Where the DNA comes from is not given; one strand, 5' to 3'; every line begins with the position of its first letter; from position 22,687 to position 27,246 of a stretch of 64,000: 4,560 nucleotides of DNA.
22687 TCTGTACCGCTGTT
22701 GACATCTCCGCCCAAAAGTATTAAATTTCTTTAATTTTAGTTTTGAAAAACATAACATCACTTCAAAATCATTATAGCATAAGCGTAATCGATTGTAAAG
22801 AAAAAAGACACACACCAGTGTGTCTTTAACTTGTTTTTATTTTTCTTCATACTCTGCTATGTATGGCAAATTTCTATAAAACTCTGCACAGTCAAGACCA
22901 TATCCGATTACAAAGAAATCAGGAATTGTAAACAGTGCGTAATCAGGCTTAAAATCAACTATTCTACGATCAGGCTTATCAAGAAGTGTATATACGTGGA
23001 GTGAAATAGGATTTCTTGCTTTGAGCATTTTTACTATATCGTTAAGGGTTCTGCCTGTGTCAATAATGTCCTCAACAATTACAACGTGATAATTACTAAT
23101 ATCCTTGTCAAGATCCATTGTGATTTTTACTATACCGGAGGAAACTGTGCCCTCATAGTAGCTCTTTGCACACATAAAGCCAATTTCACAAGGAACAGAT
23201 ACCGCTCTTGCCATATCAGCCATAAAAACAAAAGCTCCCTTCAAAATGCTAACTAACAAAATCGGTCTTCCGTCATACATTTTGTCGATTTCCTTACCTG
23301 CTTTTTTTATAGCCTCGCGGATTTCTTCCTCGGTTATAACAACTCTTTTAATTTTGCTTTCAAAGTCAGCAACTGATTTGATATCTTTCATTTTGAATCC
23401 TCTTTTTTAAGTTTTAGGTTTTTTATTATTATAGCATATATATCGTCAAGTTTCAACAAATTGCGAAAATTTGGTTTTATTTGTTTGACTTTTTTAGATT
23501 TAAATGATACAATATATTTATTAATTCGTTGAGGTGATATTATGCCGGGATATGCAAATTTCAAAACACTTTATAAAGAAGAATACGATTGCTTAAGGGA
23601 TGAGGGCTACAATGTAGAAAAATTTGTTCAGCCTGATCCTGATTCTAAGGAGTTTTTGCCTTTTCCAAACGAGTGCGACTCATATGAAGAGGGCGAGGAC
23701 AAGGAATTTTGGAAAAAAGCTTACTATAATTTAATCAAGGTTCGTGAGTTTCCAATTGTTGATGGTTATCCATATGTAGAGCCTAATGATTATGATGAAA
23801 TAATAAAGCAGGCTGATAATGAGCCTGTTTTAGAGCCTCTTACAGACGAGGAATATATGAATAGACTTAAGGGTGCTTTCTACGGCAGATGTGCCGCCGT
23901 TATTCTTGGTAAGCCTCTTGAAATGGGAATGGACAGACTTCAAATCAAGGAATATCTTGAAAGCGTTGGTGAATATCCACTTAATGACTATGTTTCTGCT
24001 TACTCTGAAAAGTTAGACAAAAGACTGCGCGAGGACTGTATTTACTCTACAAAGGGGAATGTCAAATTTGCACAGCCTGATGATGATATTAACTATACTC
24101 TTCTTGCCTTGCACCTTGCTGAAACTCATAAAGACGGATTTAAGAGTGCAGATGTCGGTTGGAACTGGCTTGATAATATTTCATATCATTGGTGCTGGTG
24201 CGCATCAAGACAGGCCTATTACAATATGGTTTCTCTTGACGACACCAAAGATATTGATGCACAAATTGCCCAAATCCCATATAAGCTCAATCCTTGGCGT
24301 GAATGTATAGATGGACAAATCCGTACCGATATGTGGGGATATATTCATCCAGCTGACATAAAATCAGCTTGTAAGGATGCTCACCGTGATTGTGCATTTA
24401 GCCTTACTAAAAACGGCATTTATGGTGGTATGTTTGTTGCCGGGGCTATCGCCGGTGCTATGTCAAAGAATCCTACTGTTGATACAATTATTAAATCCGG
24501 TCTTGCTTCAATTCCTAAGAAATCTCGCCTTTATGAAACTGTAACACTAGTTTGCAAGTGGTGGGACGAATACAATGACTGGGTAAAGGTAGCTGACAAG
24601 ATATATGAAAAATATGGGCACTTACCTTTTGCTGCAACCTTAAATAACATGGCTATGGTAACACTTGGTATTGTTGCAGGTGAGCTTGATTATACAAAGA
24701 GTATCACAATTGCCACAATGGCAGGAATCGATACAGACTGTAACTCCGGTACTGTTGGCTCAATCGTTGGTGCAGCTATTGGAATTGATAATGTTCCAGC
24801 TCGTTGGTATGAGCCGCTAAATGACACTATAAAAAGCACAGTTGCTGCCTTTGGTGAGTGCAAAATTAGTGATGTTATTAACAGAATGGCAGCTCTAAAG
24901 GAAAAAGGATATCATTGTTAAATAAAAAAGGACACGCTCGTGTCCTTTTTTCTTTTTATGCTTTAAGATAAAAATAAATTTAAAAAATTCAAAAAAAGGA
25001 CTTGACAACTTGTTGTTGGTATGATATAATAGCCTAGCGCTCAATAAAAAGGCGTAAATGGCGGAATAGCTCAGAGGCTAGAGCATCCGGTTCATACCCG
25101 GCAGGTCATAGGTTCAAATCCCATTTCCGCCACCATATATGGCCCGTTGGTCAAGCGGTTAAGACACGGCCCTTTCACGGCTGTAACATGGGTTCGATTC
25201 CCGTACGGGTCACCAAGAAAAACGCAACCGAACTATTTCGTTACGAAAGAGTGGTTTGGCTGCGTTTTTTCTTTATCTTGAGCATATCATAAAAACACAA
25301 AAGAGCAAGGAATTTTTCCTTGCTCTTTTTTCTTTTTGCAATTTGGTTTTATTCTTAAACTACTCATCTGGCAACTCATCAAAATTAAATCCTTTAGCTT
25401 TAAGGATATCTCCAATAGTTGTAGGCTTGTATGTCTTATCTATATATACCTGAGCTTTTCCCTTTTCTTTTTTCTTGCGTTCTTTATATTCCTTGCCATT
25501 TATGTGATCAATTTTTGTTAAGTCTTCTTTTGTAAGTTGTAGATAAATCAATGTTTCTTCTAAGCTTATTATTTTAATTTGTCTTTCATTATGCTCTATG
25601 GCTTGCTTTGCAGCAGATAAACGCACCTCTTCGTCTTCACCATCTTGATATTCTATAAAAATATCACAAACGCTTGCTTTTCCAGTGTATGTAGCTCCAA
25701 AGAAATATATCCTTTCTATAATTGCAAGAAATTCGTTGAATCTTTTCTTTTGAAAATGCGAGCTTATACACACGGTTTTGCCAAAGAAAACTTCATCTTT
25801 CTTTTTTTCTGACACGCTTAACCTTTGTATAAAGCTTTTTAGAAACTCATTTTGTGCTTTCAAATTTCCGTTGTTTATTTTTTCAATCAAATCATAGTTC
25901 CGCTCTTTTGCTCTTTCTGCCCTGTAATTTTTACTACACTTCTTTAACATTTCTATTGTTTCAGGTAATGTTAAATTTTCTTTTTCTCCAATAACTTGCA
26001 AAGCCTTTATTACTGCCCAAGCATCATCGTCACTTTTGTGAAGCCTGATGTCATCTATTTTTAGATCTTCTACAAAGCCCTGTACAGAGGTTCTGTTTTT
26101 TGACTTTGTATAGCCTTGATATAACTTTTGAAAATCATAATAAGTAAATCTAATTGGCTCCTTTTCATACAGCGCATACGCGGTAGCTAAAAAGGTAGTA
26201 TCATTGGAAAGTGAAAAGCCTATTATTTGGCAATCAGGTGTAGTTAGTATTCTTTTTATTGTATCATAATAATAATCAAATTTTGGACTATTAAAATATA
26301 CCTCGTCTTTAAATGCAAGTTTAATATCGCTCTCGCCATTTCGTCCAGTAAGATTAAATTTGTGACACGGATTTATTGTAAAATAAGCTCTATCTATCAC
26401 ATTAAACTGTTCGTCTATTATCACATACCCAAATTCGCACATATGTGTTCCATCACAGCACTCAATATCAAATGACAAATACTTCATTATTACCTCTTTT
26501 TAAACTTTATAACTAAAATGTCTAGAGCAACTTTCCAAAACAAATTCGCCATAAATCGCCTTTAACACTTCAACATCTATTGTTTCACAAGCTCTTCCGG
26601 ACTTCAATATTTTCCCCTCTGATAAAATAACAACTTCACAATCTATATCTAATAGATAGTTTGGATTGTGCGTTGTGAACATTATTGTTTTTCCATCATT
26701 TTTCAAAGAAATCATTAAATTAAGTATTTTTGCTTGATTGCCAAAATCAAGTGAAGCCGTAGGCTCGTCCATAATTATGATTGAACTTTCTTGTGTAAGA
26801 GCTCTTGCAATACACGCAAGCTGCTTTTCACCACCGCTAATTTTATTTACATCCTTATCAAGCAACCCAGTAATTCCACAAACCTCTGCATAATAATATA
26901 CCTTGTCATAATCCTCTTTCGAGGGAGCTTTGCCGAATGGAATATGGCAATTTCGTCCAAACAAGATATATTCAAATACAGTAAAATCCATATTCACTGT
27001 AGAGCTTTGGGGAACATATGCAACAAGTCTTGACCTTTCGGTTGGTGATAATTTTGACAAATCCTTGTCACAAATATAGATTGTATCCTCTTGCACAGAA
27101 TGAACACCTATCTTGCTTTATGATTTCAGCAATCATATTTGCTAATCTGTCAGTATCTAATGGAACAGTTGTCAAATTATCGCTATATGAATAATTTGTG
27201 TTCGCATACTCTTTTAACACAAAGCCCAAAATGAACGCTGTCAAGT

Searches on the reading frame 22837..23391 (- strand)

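Call 78: search_protein_families(library=pfam, proteins=[window:22837-23391:-], max_evalue=0.001)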
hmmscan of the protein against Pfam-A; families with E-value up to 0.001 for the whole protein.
window:22837-23391:- (184 aa): 2 families
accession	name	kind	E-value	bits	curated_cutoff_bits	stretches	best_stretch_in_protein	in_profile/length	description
PF00156.33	Pribosyltran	-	1.1e-26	93.5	26.3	1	23-167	11-156/158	Phosphoribosyl transferase domain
PF14681.12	UPRTase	-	3.4e-05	23.9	27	1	20-127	46-147/206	Uracil phosphoribosyltransferase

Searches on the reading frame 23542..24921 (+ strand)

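Call 78: search_protein_families(library=pfam, proteins=[window:23542-24921:+], max_evalue=0.001)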
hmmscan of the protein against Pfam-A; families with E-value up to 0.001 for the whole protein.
window:23542-24921:+ (459 aa): 1 family
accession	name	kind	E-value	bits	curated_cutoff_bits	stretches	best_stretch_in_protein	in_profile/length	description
PF03747.19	ADP_ribosyl_GH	-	5.7e-33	115.2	26.2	1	111-421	1-287/287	ADP-ribosylglycohydrolase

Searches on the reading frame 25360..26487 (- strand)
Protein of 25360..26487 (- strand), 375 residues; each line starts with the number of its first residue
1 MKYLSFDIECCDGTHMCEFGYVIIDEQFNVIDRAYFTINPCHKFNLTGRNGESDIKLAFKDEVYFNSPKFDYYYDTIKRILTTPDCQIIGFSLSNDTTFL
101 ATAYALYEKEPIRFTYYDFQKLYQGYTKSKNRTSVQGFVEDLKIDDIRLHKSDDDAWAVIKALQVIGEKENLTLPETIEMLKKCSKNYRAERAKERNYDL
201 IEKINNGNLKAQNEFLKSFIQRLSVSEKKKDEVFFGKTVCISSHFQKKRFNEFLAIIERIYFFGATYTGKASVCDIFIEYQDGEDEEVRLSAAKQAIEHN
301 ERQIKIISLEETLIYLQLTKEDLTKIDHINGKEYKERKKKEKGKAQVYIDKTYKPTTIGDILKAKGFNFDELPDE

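Call 78: search_protein_families(library=pfam, proteins=[window:25360-26487:-], max_evalue=0.001)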
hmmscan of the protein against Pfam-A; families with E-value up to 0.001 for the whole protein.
window:25360-26487:- (375 aa): 2 families
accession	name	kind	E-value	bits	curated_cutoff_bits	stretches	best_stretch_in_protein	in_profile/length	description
PF21762.3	DEDDh_C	-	2.2e-05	25.1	27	1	85-163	107-185/188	DNA polymerase III subunit epsilon-like, C-terminal domain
PF00929.31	RNase_T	-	3.9e-05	24.7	24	1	15-162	17-163/164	Exonuclease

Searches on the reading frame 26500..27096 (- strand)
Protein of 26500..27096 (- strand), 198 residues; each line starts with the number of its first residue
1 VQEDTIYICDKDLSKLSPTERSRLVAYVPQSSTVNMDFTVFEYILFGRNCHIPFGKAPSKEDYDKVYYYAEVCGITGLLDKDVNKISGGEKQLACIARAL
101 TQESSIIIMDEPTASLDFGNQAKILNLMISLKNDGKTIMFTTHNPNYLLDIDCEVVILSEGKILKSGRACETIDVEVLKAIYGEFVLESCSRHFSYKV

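Call 92: search_protein_families(library=pfam, proteins=[window:26500-27096:-], max_evalue=0.00001)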
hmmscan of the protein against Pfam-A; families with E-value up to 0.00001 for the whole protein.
window:26500-27096:- (198 aa): 2 families
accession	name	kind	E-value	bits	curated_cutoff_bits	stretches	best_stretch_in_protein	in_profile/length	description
PF00005.33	ABC_tran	-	1.1e-13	52.4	25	1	2-114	38-137/137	ABC transporter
PF13304.12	AAA_21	-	9.5e-09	36.2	27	1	86-149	238-303/304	AAA domain, putative AbiEii toxin, Type IV TA system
